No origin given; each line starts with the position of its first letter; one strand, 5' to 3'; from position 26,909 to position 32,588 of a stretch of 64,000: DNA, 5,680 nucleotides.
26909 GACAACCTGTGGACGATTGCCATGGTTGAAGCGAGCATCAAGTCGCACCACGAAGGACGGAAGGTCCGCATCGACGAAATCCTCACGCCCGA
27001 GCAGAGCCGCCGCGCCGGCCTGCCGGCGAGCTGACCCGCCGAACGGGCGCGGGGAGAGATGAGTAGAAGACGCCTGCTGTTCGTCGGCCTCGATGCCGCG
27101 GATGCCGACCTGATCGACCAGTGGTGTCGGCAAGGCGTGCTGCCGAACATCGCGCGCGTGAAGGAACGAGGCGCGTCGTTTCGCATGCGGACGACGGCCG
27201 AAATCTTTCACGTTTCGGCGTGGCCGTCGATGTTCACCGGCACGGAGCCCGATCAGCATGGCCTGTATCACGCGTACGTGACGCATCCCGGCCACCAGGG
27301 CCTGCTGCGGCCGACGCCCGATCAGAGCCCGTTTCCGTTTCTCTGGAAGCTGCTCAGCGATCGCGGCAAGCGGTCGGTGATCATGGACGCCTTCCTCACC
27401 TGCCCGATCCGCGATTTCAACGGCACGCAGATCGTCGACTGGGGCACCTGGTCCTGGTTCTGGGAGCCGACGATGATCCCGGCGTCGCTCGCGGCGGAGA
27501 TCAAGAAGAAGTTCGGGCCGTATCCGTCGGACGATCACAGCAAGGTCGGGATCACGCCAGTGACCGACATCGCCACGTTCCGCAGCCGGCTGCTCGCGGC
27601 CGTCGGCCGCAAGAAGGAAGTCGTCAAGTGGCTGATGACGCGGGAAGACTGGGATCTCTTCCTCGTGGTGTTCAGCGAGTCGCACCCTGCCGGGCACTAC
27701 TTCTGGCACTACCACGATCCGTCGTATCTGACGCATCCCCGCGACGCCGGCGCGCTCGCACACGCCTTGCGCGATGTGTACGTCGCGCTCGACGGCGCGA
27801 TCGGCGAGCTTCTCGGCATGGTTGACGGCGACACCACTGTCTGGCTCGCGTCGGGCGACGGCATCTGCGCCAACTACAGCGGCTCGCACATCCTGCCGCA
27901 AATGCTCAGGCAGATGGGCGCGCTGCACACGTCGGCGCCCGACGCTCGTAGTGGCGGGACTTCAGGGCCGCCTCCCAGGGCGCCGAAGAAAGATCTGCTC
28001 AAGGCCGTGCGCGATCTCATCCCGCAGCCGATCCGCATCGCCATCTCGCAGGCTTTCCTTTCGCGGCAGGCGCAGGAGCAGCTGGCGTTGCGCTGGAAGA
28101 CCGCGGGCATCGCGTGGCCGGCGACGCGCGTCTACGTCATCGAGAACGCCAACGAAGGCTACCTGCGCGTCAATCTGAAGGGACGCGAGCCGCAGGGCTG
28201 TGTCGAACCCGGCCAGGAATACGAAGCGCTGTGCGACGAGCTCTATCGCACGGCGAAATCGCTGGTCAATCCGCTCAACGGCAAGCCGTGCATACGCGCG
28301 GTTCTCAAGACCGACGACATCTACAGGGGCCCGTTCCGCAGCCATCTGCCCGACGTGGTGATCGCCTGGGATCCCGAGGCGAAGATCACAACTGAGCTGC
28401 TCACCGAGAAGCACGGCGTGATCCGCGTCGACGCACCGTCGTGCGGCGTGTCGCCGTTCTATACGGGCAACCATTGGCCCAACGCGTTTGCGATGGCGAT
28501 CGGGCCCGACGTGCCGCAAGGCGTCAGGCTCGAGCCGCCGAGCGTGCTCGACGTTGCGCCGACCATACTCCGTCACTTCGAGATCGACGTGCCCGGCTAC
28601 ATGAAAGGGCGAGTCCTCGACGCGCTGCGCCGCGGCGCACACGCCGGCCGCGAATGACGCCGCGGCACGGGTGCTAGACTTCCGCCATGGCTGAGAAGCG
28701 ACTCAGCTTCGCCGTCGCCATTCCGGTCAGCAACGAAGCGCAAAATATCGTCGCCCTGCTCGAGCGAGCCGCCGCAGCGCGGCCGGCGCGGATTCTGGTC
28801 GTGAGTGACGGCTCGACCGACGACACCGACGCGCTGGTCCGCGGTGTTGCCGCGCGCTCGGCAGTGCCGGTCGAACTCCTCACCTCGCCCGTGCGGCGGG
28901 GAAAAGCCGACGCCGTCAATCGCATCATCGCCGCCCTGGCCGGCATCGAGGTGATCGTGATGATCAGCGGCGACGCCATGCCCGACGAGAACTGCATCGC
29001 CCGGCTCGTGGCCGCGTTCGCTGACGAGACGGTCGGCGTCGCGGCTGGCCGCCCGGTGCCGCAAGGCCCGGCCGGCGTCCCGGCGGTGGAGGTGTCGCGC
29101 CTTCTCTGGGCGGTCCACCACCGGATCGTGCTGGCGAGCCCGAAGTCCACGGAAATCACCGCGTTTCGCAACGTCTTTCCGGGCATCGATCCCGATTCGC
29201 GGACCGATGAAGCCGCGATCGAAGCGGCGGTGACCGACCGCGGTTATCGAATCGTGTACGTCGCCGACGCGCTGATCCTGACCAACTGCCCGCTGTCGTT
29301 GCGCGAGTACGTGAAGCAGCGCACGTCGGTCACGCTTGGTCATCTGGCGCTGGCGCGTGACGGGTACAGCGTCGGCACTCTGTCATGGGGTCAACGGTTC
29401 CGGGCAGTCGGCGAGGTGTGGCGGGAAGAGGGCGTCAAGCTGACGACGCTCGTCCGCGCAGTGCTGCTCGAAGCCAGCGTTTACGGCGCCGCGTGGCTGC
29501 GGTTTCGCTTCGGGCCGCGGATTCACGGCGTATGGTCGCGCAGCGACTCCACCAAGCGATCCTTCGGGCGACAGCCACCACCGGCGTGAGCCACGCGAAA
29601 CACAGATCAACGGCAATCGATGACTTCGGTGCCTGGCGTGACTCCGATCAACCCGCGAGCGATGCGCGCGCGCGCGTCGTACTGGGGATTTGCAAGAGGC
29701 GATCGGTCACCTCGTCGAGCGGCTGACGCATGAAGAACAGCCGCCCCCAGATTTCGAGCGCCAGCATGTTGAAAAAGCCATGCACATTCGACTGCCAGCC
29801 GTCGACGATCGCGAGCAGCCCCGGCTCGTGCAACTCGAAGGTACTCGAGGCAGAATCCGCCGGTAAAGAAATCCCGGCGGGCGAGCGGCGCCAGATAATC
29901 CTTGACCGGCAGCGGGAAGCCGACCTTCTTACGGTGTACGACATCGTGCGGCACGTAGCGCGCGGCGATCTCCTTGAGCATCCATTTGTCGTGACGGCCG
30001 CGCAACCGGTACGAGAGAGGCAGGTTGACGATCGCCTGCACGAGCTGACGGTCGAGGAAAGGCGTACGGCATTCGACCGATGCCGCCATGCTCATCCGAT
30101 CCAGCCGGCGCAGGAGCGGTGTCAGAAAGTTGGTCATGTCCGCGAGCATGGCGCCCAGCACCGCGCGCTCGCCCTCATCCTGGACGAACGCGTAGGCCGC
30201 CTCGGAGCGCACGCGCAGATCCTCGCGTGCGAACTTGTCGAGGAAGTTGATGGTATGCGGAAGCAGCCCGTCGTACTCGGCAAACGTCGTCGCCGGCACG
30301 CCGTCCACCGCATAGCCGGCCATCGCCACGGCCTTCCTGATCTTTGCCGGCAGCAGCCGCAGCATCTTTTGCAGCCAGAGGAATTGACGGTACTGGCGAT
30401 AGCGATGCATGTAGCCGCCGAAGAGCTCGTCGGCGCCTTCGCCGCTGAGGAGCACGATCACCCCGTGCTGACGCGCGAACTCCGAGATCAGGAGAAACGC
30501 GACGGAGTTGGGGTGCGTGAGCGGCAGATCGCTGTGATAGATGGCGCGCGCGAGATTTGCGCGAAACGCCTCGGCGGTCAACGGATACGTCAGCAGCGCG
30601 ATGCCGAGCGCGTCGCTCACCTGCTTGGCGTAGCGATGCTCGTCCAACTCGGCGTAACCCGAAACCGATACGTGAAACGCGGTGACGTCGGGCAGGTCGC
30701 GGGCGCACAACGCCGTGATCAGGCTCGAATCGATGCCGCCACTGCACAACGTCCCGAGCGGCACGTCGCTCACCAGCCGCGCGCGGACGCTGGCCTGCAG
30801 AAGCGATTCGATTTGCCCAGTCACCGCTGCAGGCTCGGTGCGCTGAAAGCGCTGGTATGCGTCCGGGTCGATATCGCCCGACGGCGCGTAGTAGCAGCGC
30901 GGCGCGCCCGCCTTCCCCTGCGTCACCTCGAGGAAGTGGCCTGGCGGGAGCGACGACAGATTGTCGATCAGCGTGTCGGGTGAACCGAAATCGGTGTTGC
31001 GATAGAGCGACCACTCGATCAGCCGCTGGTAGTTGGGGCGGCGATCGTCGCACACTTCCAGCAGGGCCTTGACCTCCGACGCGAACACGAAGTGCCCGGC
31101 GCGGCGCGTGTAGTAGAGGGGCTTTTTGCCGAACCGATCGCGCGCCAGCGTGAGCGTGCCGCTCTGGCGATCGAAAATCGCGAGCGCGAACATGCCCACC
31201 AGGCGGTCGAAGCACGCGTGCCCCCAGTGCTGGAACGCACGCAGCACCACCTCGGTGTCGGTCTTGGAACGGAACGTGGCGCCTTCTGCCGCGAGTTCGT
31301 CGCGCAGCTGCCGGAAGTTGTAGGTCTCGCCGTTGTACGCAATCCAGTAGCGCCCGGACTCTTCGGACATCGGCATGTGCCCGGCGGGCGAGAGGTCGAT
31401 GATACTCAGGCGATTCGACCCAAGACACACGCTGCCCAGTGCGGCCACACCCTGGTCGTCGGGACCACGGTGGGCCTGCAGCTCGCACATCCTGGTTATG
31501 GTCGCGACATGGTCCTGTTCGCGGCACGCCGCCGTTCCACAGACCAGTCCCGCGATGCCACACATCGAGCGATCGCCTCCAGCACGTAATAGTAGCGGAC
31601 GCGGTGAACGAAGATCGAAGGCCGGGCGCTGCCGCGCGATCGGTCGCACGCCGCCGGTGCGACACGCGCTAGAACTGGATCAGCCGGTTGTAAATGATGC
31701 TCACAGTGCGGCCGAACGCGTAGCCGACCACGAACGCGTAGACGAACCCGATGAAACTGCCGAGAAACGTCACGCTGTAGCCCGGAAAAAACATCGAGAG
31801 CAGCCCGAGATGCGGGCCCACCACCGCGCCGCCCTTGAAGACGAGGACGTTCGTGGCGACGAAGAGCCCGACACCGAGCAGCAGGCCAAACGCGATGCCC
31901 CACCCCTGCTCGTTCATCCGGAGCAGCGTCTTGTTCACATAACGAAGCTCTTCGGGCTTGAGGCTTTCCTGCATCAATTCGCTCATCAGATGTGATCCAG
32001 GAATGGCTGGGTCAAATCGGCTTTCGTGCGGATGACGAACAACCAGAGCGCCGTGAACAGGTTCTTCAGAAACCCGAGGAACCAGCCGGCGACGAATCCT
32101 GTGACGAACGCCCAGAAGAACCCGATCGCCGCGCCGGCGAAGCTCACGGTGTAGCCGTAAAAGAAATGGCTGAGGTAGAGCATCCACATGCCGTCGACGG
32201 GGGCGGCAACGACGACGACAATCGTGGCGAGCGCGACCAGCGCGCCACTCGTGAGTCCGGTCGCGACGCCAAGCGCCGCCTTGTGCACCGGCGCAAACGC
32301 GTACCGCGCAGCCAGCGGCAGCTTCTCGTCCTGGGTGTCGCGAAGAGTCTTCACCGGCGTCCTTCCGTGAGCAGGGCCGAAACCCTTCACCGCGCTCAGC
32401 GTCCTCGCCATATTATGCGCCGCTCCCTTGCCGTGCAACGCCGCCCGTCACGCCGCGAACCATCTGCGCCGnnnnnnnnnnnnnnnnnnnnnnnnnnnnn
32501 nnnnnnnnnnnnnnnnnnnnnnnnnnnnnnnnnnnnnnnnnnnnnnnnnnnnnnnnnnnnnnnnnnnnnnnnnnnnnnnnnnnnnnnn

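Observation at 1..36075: GT-C-rich glycan locus: many lipid-carrier-dependent membrane glycosyltransferases, but no Wzy, Wzz, Wza or initiating phosphoglycosyltransferase in view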

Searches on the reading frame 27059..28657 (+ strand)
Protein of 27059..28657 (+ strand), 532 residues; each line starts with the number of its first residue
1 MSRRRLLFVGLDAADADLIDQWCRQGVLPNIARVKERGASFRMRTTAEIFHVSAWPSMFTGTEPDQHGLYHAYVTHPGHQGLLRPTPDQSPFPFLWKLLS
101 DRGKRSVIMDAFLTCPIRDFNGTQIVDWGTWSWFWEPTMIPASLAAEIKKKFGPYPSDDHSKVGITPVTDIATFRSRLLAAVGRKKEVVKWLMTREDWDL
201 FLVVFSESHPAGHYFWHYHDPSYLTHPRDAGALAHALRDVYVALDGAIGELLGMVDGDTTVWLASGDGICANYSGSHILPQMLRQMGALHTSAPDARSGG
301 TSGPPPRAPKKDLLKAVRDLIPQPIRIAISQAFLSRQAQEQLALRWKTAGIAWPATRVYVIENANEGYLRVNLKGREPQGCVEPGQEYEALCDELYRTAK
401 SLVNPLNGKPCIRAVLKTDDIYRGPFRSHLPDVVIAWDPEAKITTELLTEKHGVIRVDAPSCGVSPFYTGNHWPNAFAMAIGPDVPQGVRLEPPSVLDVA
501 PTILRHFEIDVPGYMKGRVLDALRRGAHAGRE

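Call 7: search_protein_families(library=pfam, proteins=[window:27059-28657:+], max_evalue=0.01)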
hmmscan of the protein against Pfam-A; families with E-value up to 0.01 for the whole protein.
window:27059-28657:+ (532 aa): 1 family
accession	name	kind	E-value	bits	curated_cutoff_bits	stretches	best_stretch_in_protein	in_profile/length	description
PF01663.27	Phosphodiest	-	1.1e-18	68.4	23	1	6-450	1-330/342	Type I phosphodiesterase / nucleotide pyrophosphatase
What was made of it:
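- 27059..28657 (+): Second alkaline-phosphatase-superfamily enzyme. Phosphodiest 68 bits (call 7).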

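Call 49: search_protein_families(library=ncbifam, proteins=[window:27059-28657:+], max_evalue=0.001)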
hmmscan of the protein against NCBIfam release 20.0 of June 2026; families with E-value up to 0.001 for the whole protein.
window:27059-28657:+ (532 aa): 0 families

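Call 66: search_solved_structures(query=window:27059-28657:+, max_evalue=0.01)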
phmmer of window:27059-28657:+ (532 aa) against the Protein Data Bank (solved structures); distinct sequences matched with E-value up to 0.01: 0.
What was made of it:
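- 27059..28657 (+): No solved relative by sequence (call 66).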

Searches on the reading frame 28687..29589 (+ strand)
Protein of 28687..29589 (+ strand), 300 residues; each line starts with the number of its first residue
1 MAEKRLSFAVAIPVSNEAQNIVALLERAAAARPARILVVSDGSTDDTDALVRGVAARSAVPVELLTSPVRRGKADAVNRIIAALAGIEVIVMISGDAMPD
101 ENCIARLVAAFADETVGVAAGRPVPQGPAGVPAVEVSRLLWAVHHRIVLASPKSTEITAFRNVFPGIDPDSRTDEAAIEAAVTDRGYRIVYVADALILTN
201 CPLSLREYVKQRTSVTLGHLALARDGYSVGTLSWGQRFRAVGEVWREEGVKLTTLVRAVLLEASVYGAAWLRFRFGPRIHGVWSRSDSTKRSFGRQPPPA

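Call 7: search_protein_families(library=pfam, proteins=[window:28687-29589:+], max_evalue=0.01)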
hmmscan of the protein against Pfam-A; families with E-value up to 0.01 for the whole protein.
window:28687-29589:+ (300 aa): 3 families
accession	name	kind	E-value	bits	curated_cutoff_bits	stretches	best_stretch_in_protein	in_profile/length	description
PF00535.33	Glycos_transf_2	-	8.9e-16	58.7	23.3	1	10-125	2-118/168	Glycosyl transferase family 2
PF13641.12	Glyco_tranf_2_3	-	2.7e-09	37.8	27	1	8-120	3-120/230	Glycosyltransferase like family 2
PF13632.12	Glyco_trans_2_3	-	0.00017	21.9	27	1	90-227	2-145/198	Glycosyl transferase family group 2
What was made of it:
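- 28687..29589 (+): GT2 glycosyltransferase. Glycos_transf_2 59 bits (call 7).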

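Call 98: search_protein_families(library=ncbifam, proteins=[window:28687-29589:+], max_evalue=0.001)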
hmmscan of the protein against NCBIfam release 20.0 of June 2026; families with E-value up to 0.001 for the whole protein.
window:28687-29589:+ (300 aa): 9 families
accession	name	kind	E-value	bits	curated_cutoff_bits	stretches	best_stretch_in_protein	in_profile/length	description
TIGR03937.1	PgaC_IcaA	equivalog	3.5e-11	42.7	422.3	1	9-123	48-163/407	poly-beta-1,6-N-acetyl-D-glucosamine synthase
TIGR04283.1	glyco_like_mftF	equivalog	7.5e-07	29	182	1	9-114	2-100/221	TIGR04283 family arsenosugar biosynthesis glycosyltransferase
NF041875.1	EPS_EpsD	equivalog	1e-06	28.4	370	1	10-124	3-117/325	exopolysaccharide biosynthesis glycosyltransferase EpsD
TIGR04182.1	glyco_TIGR04182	equivalog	3.5e-05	23.3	325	1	9-109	3-95/293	S-layer glycoprotein N-glycosyltransferase AglJ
TIGR04242.1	nodulat_NodC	equivalog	3.6e-05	22.9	550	0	10-122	52-167/395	chitooligosaccharide synthase NodC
NF038302.1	EPS_HpsE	equivalog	0.00014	21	300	1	7-115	2-114/307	hormogonium polysaccharide biosynthesis glycosyltransferase HpsE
NF053846.1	glyco_with_XrtP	equivalog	0.00029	19.6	520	0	10-118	45-167/440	XrtP-associated glycosyltransferase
NF007986.1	PRK10714.1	equivalog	0.00035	19.7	529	1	8-117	8-120/316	undecaprenyl-phosphate 4-deoxy-4-formamido-L-arabinose transferase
NF058614.1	PPMAGASynPpgS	equivalog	0.00068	19.1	370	1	10-154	4-142/226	polyprenyl-phospho-N-acetylgalactosaminyl synthase PpgS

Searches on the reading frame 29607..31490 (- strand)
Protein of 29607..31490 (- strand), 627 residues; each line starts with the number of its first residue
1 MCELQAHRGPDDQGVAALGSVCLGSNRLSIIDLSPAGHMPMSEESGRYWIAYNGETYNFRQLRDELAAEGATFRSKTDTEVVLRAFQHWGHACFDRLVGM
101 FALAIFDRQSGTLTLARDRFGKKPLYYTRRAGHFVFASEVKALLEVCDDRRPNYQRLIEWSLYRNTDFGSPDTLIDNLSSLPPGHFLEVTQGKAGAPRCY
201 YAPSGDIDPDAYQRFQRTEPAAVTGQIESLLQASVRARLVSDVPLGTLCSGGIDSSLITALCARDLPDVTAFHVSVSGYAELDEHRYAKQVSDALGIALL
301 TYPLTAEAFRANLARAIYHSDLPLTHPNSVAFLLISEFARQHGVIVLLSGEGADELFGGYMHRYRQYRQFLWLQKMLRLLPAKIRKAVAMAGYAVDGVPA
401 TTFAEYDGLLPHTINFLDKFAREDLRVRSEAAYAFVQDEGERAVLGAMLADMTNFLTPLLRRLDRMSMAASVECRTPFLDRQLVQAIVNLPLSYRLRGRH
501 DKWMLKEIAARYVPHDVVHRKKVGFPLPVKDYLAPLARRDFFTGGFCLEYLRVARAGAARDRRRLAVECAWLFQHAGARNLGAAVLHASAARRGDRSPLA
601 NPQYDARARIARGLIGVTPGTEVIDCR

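Call 7: search_protein_families(library=pfam, proteins=[window:29607-31490:-], max_evalue=0.01)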
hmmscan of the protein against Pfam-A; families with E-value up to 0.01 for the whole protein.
window:29607-31490:- (627 aa): 5 families
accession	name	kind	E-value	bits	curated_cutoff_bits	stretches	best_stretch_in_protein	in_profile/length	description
PF00733.27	Asn_synthase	-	2.7e-74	251.4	21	1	227-533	2-296/354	Asparagine synthase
PF13537.11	GATase_7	-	2.3e-44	150.8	25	1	26-144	2-122/123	Glutamine amidotransferase domain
PF13522.11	GATase_6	-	6.2e-42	143.1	27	1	10-139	1-130/130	Glutamine amidotransferase domain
PF02540.23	NAD_synthase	-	6.3e-05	22.7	21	1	226-312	4-91/242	NAD synthase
PF12481.13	DUF3700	-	0.004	17.1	27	1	96-147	128-180/228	Aluminium induced protein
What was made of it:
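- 29607..31490 (-): AsnB-type glutamine amidotransferase. Asn_synthase 251 bits (call 7).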

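Call 49: search_protein_families(library=ncbifam, proteins=[window:29607-31490:-], max_evalue=0.001)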
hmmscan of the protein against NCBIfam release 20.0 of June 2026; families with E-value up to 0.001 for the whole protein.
window:29607-31490:- (627 aa): 10 families
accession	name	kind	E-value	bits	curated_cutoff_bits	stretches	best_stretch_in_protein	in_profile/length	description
TIGR01536.1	asn_synth_AEB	equivalog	2.9e-127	425.8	267.1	1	1-525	23-517/517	asparagine synthase (glutamine-hydrolyzing)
TIGR03108.1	eps_aminotran_1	hypoth_equivalog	2.9e-101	340.1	816.9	2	1-388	24-398/628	XrtA/PEP-CTERM system amidotransferase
TIGR03104.1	trio_amidotrans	equivalog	5e-95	318.9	570.1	1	1-533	23-529/589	N-acetylglutaminylglutamine amidotransferase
NF006949.0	PRK09431.1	equivalog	9.8e-82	275.2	499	3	1-149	24-171/554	asparagine synthase B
NF033535.1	lass_lactam_cya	exception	3.5e-53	181.1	525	2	1-358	23-377/668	lasso peptide isopeptide bond-forming cyclase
NF033561.1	macrolact_Ik_Al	subfamily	9.6e-21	74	300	1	97-358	79-332/561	albusnodin/ikarugamycin family macrolactam cyclase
NF001484.0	PRK00331.1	subfamily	3.9e-11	42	381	1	40-148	87-203/601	isomerizing glutamine--fructose-6-phosphate transaminase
TIGR01135.1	glmS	equivalog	2.4e-10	39.5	418.05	1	40-149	86-203/607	glutamine--fructose-6-phosphate transaminase (isomerizing)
TIGR01134.1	purF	equivalog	3.1e-10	40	350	1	44-146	92-201/432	amidophosphoribosyltransferase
TIGR00552.1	nadE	equivalog_domain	1.3e-05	24.6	63.65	1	223-364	5-149/251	NAD(+) synthase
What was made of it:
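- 29607..31490 (-): TIGR01536 426 bits, above its cut-off (call 49).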

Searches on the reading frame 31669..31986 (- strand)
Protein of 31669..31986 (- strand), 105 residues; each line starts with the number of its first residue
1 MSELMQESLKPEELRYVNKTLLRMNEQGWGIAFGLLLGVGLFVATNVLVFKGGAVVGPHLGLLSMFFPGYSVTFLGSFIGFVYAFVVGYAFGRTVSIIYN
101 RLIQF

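Call 7: search_protein_families(library=pfam, proteins=[window:31669-31986:-], max_evalue=0.01)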
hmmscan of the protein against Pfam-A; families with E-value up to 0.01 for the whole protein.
window:31669-31986:- (105 aa): 0 families

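Call 13: search_protein_families(library=ncbifam, proteins=[window:31669-31986:-], max_evalue=0.1)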
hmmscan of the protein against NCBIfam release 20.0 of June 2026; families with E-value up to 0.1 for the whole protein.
window:31669-31986:- (105 aa): 1 family
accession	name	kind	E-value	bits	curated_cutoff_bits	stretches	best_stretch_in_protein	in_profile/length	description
NF037947.1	holin_4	subfamily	1e-08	35.5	70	1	26-100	3-75/75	bacteriophage holin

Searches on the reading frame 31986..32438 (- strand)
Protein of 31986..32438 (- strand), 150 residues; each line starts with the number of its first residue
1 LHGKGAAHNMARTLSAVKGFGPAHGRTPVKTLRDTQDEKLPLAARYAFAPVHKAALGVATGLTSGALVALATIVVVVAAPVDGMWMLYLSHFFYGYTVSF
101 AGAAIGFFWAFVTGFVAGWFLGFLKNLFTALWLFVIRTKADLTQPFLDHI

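Call 7: search_protein_families(library=pfam, proteins=[window:31986-32438:-], max_evalue=0.01)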
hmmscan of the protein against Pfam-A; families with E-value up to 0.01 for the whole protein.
window:31986-32438:- (150 aa): 0 families
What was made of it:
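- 31669..32438 (-): Two paralogous small 2-TM proteins of unknown role. No Pfam hit (call 7).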

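Call 13: search_protein_families(library=ncbifam, proteins=[window:31986-32438:-], max_evalue=0.1)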
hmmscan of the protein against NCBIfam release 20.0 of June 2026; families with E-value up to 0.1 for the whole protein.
window:31986-32438:- (150 aa): 2 families
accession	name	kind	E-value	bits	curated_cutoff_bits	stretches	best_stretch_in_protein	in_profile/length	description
NF037947.1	holin_4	subfamily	3.5e-09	37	70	1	53-126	3-75/75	bacteriophage holin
NF003715.0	PRK05326.1-2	equivalog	0.018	13.3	309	1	47-118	188-257/595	potassium/proton antiporter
